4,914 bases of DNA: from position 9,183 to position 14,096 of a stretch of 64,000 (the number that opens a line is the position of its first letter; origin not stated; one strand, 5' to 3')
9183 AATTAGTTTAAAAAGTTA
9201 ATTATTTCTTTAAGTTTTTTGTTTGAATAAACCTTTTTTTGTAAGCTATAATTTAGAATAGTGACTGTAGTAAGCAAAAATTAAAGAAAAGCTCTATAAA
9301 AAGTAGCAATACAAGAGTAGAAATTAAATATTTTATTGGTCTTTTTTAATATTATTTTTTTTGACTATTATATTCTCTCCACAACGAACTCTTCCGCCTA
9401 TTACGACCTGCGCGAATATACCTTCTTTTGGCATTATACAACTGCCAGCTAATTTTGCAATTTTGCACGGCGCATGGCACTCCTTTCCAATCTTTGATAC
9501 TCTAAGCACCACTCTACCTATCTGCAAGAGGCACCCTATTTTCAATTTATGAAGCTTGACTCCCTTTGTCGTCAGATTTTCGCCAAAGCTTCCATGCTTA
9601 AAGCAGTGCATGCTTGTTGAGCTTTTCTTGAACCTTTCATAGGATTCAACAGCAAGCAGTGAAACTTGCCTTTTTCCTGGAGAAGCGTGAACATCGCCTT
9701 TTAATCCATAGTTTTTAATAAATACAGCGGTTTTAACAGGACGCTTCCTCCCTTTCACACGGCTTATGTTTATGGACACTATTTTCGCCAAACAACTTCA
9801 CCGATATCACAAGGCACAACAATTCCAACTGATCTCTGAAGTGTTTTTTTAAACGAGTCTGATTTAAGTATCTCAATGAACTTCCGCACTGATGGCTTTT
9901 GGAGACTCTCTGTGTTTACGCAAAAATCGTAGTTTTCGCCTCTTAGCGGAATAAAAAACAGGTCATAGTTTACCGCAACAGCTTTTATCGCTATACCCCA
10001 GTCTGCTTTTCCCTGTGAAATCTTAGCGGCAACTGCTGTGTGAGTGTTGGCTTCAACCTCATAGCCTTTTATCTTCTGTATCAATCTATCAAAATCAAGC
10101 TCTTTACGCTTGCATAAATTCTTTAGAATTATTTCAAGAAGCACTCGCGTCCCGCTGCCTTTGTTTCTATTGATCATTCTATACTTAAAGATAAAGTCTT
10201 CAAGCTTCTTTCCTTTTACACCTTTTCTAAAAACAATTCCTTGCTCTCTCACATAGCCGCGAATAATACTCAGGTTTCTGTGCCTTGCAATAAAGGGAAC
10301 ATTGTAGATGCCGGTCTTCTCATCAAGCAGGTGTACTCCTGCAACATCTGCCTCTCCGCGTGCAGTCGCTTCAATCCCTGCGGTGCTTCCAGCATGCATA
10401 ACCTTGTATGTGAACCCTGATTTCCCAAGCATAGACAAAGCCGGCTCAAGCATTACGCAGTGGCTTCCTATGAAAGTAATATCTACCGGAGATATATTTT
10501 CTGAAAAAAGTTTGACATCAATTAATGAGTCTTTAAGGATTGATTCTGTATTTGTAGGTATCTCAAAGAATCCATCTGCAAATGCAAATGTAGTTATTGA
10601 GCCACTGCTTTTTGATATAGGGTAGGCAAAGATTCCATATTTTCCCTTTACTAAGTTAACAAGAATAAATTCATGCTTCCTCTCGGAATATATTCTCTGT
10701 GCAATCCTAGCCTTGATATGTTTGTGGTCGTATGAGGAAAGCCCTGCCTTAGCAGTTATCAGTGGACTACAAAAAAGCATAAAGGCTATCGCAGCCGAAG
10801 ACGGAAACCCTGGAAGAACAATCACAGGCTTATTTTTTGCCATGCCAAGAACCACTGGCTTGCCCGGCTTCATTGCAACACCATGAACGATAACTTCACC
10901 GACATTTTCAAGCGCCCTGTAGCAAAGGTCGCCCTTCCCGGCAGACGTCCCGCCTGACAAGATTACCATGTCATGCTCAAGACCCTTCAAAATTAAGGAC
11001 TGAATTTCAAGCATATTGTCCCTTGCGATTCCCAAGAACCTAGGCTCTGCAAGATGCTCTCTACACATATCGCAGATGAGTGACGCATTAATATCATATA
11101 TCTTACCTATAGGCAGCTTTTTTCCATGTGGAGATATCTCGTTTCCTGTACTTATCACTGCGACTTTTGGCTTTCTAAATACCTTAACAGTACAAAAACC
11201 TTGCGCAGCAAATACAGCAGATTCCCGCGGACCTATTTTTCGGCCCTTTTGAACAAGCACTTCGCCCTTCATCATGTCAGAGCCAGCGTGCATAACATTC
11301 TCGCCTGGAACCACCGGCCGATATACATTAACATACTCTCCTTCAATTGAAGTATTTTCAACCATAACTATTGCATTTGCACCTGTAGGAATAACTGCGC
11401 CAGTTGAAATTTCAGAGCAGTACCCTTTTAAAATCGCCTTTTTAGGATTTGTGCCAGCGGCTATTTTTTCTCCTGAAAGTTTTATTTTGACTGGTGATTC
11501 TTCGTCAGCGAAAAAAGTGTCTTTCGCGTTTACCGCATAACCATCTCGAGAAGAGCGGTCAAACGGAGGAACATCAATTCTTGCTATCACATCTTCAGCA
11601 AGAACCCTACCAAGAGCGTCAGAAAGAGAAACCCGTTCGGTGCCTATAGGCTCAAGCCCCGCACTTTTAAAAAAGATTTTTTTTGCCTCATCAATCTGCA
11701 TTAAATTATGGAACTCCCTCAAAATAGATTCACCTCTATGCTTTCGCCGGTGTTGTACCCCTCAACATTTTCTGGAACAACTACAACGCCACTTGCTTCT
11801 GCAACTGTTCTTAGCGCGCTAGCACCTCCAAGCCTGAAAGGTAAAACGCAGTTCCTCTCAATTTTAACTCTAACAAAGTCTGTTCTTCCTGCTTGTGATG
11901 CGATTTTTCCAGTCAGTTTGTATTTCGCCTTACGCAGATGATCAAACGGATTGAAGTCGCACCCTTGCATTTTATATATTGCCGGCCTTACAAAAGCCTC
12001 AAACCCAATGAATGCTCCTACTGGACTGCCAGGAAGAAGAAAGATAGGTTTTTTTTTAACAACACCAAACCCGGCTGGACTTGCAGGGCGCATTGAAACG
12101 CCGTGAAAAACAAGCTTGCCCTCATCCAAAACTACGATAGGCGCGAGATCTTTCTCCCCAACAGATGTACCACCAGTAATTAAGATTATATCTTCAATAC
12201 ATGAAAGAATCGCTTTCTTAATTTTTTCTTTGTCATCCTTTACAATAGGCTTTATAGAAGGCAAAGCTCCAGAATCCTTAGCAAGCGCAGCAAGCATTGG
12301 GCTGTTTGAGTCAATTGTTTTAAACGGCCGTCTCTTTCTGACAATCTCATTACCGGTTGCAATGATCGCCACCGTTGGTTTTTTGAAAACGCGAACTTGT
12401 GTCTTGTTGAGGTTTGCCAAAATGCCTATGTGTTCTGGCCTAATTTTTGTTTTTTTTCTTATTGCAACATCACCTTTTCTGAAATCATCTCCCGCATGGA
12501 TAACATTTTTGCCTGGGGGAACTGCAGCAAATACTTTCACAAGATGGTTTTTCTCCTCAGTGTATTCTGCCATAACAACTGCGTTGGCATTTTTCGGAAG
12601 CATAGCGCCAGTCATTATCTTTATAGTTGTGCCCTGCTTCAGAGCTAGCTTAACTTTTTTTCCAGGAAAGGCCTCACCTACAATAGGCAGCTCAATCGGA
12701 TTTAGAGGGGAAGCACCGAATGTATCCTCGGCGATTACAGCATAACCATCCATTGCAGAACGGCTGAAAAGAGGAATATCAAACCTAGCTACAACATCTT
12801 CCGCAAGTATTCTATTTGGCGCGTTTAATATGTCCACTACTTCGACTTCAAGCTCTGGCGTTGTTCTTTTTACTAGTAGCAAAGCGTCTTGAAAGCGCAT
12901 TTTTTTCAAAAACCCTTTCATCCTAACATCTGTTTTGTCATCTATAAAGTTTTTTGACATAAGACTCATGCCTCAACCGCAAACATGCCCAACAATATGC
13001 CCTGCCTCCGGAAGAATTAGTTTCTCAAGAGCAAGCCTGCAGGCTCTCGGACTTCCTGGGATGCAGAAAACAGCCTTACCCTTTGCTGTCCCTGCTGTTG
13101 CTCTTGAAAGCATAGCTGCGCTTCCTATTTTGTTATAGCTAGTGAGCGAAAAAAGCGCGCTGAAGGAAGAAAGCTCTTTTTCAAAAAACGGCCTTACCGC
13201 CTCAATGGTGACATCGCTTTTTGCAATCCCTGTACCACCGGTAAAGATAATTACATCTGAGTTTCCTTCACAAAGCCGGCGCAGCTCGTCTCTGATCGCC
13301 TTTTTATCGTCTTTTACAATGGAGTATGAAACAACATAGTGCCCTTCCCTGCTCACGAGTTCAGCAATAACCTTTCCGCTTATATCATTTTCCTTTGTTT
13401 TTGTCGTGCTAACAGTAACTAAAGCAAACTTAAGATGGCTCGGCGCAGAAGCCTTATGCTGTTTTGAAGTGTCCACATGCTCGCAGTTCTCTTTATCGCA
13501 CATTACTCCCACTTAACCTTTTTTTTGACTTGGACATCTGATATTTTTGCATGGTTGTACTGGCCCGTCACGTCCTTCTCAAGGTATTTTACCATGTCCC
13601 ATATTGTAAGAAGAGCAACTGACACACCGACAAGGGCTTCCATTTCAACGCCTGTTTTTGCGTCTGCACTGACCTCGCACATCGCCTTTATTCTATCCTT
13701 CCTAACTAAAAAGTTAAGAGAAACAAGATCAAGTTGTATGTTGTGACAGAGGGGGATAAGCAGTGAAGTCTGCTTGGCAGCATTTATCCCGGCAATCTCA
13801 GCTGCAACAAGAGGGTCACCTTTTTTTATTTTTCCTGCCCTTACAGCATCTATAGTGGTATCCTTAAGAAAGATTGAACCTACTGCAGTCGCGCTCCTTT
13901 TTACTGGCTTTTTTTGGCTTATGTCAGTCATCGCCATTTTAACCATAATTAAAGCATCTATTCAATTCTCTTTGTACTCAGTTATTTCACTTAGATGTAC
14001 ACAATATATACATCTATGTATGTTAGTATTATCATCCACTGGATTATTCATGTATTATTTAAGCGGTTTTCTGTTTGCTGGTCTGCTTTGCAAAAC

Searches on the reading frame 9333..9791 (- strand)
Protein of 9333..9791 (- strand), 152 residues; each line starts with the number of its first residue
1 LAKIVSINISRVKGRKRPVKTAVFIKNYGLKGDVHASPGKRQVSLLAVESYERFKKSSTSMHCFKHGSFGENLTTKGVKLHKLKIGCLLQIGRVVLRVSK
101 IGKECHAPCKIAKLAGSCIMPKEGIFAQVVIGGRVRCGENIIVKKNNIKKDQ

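Call 6: search_protein_families(library=pfam, proteins=[window:9333-9791:-], max_evalue=0.01)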
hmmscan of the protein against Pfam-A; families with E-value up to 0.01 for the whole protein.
window:9333-9791:- (152 aa): 1 family
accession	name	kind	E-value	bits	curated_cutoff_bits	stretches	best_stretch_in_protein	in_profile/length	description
PF03473.23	MOSC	-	1.3e-10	41.7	22.7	1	33-140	3-118/120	MOSC domain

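Call 7: search_protein_families(library=ncbifam, proteins=[window:9333-9791:-], max_evalue=0.01)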
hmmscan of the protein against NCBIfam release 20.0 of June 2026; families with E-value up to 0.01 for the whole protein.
window:9333-9791:- (152 aa): 2 families
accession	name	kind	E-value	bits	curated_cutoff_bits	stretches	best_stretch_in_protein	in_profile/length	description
NF011069.0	PRK14499.1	equivalog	1.4e-45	155.8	457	1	1-143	162-305/308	cyclic pyranopterin monophosphate synthase MoaC/MOSC-domain-containing protein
NF008577.1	PRK11536.1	equivalog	3.2e-06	26.7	294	1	15-110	23-124/222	6-hydroxyaminopurine reductase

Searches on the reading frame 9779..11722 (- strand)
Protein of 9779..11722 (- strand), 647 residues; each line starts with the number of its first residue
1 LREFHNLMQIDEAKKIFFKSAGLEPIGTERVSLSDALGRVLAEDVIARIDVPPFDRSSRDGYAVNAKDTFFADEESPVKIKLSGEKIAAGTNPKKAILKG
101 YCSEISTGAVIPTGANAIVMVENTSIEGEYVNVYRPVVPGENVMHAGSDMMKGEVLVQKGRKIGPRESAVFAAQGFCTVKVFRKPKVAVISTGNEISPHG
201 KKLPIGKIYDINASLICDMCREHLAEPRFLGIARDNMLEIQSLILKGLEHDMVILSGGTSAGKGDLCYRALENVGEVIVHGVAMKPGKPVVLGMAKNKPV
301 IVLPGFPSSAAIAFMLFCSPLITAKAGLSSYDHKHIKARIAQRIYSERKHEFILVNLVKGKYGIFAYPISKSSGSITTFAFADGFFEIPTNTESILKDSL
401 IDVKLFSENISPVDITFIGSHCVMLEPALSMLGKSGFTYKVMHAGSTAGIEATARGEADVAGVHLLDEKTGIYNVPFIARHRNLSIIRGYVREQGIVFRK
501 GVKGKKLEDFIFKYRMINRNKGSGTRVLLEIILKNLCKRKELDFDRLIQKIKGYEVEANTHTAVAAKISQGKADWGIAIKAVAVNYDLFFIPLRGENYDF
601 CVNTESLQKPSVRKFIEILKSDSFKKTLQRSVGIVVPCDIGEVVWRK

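Call 6: search_protein_families(library=pfam, proteins=[window:9779-11722:-], max_evalue=0.01)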
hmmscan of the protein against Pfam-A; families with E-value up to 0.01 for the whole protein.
window:9779-11722:- (647 aa): 4 families
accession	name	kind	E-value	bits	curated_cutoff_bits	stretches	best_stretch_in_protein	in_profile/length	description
PF12727.12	PBP_like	-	8.5e-51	172.3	27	1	435-620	9-193/193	PBP superfamily domain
PF03453.22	MoeA_N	-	5.3e-45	153.4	30.8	1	9-175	2-160/160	MoeA N-terminal region (domain I and II)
PF00994.29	MoCF_biosynth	-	1.5e-27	96.5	26.6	1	188-323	1-143/144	Probable molybdopterin binding domain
PF03454.20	MoeA_C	-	2.7e-09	37.5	22.1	1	337-405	1-71/72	MoeA C-terminal region (domain IV)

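Call 7: search_protein_families(library=ncbifam, proteins=[window:9779-11722:-], max_evalue=0.01)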
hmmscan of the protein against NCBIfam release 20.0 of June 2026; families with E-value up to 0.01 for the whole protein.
window:9779-11722:- (647 aa): 8 families
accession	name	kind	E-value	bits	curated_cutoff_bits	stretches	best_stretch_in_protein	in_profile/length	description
NF011068.0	PRK14498.1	equivalog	1.8e-219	730.1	534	1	2-642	4-642/647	molybdopterin biosynthesis protein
NF045515.2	Glp_gephyrin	equivalog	4e-77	259.7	475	1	24-404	15-401/403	molybdotransferase-like divisome protein Glp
NF011067.0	PRK14497.1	equivalog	1.6e-76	258.1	536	1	5-410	8-410/546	putative molybdopterin biosynthesis protein MoeA/unknown domain fusion protein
NF007960.1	PRK10680.1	equivalog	4.7e-76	256.1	440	1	25-406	17-401/401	molybdopterin molybdotransferase MoeA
NF050098.1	MoeA_actino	exception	7.2e-74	248.9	560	1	24-404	15-398/400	molybdopterin molybdotransferase MoeA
NF011060.0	PRK14491.1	equivalog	1.5e-62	212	532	1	27-397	218-585/598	bifunctional molybdopterin-guanine dinucleotide biosynthesis adaptor protein MobB/molybdopterin molybdotransferase MoeA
TIGR00177.1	molyb_syn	domain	1.3e-28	99.8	85.35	1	184-318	1-146/148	molybdenum cofactor synthesis domain-containing protein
NF002947.1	PRK03604.1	equivalog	0.0022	17.3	285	1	206-283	160-239/301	bifunctional molybdenum cofactor biosynthesis protein MoaC/MoaB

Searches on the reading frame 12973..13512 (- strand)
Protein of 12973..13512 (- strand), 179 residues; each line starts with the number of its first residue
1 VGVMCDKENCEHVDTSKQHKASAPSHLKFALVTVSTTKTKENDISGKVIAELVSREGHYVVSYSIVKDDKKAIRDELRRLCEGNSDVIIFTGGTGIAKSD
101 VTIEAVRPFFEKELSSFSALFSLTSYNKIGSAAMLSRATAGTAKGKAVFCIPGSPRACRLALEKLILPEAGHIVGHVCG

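Call 6: search_protein_families(library=pfam, proteins=[window:12973-13512:-], max_evalue=0.01)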
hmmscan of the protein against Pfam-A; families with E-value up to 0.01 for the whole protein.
window:12973-13512:- (179 aa): 1 family
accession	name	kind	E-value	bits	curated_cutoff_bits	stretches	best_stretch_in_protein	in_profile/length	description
PF00994.29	MoCF_biosynth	-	8.2e-32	110.3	26.6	1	32-170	3-142/144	Probable molybdopterin binding domain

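Call 7: search_protein_families(library=ncbifam, proteins=[window:12973-13512:-], max_evalue=0.01)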
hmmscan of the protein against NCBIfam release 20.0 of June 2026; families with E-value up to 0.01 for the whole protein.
window:12973-13512:- (179 aa): 13 families
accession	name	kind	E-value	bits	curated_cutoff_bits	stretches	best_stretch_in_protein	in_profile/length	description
TIGR02667.1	moaB_proteo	equivalog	3.7e-42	143.8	222.4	1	27-167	5-146/163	molybdenum cofactor biosynthesis protein B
TIGR00177.1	molyb_syn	domain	2.2e-36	125.1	85.35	1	27-168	2-148/148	molybdenum cofactor synthesis domain-containing protein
NF002947.1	PRK03604.1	equivalog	1.3e-30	106.7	285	1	20-177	139-296/301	bifunctional molybdenum cofactor biosynthesis protein MoaC/MoaB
NF006932.0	PRK09417.1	equivalog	3.6e-18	65.7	158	1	26-165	3-146/193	molybdopterin adenylyltransferase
NF011068.0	PRK14498.1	equivalog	2.2e-09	36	534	1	43-106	212-274/647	molybdopterin biosynthesis protein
NF002977.0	PRK03670.1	equivalog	1.6e-08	34.2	305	1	45-116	21-92/252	competence damage-inducible protein A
NF001813.0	PRK00549.1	equivalog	9.7e-08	31.4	379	1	46-116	22-91/414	competence/damage-inducible protein A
NF011067.0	PRK14497.1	equivalog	2.2e-06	26.5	536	1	55-107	217-268/546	putative molybdopterin biosynthesis protein MoeA/unknown domain fusion protein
NF002291.0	PRK01215.1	equivalog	6.7e-06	25.4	293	1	49-109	28-87/264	nicotinamide mononucleotide deamidase-related protein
TIGR00200.1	cinA_nterm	subfamily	3.8e-05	22.5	243.15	1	48-121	25-97/414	CinA family nicotinamide mononucleotide deamidase-related protein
NF007960.1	PRK10680.1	equivalog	0.00011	21.1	440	1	48-104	204-259/401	molybdopterin molybdotransferase MoeA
NF011060.0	PRK14491.1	equivalog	0.0025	16.3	532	1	48-101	399-451/598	bifunctional molybdopterin-guanine dinucleotide biosynthesis adaptor protein MobB/molybdopterin molybdotransferase MoeA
NF045515.2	Glp_gephyrin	equivalog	0.0077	15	475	0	43-107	200-263/403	molybdotransferase-like divisome protein Glp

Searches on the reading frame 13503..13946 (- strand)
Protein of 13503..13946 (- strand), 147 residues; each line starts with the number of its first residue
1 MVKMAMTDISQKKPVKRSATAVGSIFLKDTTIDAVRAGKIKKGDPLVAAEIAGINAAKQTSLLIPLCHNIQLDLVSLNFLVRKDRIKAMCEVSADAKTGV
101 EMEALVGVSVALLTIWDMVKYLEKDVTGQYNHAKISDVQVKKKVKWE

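Call 6: search_protein_families(library=pfam, proteins=[window:13503-13946:-], max_evalue=0.01)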
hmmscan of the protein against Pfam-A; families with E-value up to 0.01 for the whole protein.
window:13503-13946:- (147 aa): 1 family
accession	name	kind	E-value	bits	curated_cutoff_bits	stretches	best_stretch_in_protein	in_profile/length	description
PF01967.27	MoaC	-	1.6e-44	151.7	27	1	6-144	1-134/136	MoaC family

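Call 7: search_protein_families(library=ncbifam, proteins=[window:13503-13946:-], max_evalue=0.01)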
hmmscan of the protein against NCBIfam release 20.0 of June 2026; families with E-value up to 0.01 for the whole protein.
window:13503-13946:- (147 aa): 6 families
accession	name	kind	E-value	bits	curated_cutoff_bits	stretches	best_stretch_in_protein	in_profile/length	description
NF008999.0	PRK12343.1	equivalog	1.5e-55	187.2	171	1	3-145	11-153/156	cyclic pyranopterin monophosphate synthase MoaC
TIGR00581.1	moaC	equivalog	1.2e-43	148.5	141.5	1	4-136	10-144/148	cyclic pyranopterin monophosphate synthase MoaC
NF002947.1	PRK03604.1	equivalog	3.4e-41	141.5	285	1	6-126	1-121/301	bifunctional molybdenum cofactor biosynthesis protein MoaC/MoaB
NF006870.0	PRK09364.1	subfamily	4e-39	133.9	162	1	5-127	16-140/161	cyclic pyranopterin monophosphate synthase MoaC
NF011069.0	PRK14499.1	equivalog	3.5e-36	124.9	457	1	5-127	13-137/308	cyclic pyranopterin monophosphate synthase MoaC/MOSC-domain-containing protein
NF011070.0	PRK14500.1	equivalog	4.3e-23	82.1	606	1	5-127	18-146/358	putative bifunctional molybdopterin-guanine dinucleotide biosynthesis protein MoaC/MobA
